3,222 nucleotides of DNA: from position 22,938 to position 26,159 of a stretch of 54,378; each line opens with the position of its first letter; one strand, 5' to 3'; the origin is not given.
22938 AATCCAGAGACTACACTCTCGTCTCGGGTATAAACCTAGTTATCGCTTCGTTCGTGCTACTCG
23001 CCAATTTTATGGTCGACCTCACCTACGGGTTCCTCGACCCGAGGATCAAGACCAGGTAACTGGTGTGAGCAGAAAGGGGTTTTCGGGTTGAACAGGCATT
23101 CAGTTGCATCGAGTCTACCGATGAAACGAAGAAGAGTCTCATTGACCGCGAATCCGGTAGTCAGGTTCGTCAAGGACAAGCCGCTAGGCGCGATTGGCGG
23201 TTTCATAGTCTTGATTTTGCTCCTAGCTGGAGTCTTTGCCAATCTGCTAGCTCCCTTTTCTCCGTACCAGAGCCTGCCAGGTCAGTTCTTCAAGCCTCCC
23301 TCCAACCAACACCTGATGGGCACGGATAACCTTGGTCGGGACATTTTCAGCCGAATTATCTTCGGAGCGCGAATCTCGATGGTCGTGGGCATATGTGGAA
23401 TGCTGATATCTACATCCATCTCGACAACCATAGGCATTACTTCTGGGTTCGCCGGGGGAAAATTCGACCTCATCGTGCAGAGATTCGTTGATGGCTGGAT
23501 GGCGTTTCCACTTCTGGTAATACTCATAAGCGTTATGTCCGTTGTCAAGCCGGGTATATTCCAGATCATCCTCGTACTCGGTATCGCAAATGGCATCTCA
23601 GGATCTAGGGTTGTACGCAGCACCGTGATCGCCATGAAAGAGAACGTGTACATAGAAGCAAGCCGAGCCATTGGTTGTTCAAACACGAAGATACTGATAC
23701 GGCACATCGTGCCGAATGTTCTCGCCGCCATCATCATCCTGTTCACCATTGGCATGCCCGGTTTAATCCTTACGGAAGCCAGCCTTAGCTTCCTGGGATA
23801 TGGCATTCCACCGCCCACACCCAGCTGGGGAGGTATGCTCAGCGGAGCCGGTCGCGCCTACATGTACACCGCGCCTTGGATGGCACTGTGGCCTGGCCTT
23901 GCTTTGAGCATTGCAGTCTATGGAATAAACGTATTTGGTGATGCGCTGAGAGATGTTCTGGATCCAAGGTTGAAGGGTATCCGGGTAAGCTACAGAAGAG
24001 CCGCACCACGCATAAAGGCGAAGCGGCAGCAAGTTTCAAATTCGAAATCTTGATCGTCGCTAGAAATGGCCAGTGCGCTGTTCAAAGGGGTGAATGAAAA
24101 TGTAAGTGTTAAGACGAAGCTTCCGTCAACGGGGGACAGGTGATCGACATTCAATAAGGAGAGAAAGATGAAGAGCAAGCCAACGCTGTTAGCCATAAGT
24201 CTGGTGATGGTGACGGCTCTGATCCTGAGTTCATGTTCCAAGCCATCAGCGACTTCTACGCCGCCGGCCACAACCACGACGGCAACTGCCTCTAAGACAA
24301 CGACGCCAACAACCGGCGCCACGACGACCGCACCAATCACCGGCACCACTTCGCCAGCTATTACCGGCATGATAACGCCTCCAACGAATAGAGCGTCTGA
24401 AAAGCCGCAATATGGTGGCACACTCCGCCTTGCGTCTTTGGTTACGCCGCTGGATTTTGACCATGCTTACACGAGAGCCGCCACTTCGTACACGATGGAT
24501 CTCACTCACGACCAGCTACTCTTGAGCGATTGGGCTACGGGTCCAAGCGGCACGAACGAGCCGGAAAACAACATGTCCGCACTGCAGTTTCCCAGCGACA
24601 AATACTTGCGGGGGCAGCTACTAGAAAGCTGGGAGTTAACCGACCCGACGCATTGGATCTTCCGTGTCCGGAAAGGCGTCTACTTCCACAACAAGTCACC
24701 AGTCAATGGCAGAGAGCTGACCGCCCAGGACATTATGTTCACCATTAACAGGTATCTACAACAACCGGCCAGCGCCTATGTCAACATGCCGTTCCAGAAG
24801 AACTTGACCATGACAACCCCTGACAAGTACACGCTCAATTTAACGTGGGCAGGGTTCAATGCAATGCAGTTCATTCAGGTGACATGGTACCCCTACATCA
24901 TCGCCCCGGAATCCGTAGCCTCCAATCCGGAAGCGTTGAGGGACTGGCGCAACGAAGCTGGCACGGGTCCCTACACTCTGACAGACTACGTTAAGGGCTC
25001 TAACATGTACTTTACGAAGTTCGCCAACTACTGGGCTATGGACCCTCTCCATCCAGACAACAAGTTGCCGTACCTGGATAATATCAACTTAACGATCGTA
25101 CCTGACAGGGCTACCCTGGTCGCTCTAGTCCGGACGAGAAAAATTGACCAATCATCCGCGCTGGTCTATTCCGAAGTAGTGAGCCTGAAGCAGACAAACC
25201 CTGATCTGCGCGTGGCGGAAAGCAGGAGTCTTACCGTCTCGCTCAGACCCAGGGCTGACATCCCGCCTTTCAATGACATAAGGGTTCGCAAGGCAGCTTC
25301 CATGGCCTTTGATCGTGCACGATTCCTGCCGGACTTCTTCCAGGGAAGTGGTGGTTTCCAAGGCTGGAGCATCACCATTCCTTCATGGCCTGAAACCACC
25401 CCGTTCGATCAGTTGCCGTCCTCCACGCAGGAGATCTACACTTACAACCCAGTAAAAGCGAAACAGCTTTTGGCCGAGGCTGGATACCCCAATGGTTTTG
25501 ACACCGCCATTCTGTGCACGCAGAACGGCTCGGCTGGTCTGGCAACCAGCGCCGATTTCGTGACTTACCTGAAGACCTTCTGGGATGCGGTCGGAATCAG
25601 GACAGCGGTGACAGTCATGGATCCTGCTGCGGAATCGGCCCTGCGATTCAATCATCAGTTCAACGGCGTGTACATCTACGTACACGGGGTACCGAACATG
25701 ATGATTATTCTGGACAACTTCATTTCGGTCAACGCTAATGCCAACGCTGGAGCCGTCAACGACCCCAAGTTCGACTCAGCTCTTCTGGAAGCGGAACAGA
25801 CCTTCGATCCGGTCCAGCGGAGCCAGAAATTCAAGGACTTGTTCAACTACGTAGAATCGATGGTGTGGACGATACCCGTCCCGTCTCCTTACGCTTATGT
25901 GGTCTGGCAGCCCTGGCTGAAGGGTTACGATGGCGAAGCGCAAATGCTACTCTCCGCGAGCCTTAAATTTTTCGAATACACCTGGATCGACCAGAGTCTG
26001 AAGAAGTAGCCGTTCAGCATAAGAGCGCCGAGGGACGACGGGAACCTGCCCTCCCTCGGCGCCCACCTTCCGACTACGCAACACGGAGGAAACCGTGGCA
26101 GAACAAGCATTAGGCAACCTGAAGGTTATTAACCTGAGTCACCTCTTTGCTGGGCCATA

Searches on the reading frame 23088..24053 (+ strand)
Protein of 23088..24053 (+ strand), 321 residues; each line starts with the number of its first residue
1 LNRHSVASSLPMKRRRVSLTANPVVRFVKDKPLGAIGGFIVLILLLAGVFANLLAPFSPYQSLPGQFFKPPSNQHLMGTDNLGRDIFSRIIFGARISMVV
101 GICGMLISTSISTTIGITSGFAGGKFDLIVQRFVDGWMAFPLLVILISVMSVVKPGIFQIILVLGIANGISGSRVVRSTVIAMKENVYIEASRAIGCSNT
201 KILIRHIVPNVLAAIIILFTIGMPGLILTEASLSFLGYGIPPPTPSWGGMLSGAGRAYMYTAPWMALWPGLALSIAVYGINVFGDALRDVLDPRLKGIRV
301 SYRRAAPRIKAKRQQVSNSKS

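Call 9: search_protein_families(library=pfam, proteins=[window:23088-24053:+], max_evalue=0.001)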
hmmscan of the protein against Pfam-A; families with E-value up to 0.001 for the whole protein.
window:23088-24053:+ (321 aa): 2 families
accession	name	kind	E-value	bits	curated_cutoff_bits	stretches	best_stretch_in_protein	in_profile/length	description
PF00528.27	BPD_transp_1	-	1.5e-23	83.9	26.4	1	113-296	2-183/184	Binding-protein-dependent transport system inner membrane component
PF12911.12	OppC_N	-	1.9e-05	24.9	23.9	1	29-71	11-53/53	N-terminal TM domain of oligopeptide transport permease C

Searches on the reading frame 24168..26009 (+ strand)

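Call 9: search_protein_families(library=pfam, proteins=[window:24168-26009:+], max_evalue=0.001)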
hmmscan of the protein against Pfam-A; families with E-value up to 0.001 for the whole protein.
window:24168-26009:+ (613 aa): 1 family
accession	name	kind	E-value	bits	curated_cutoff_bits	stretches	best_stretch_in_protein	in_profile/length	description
PF00496.27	SBP_bac_5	-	3.1e-56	191.5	32.4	1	148-498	3-339/368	Bacterial extracellular solute-binding proteins, family 5 Middle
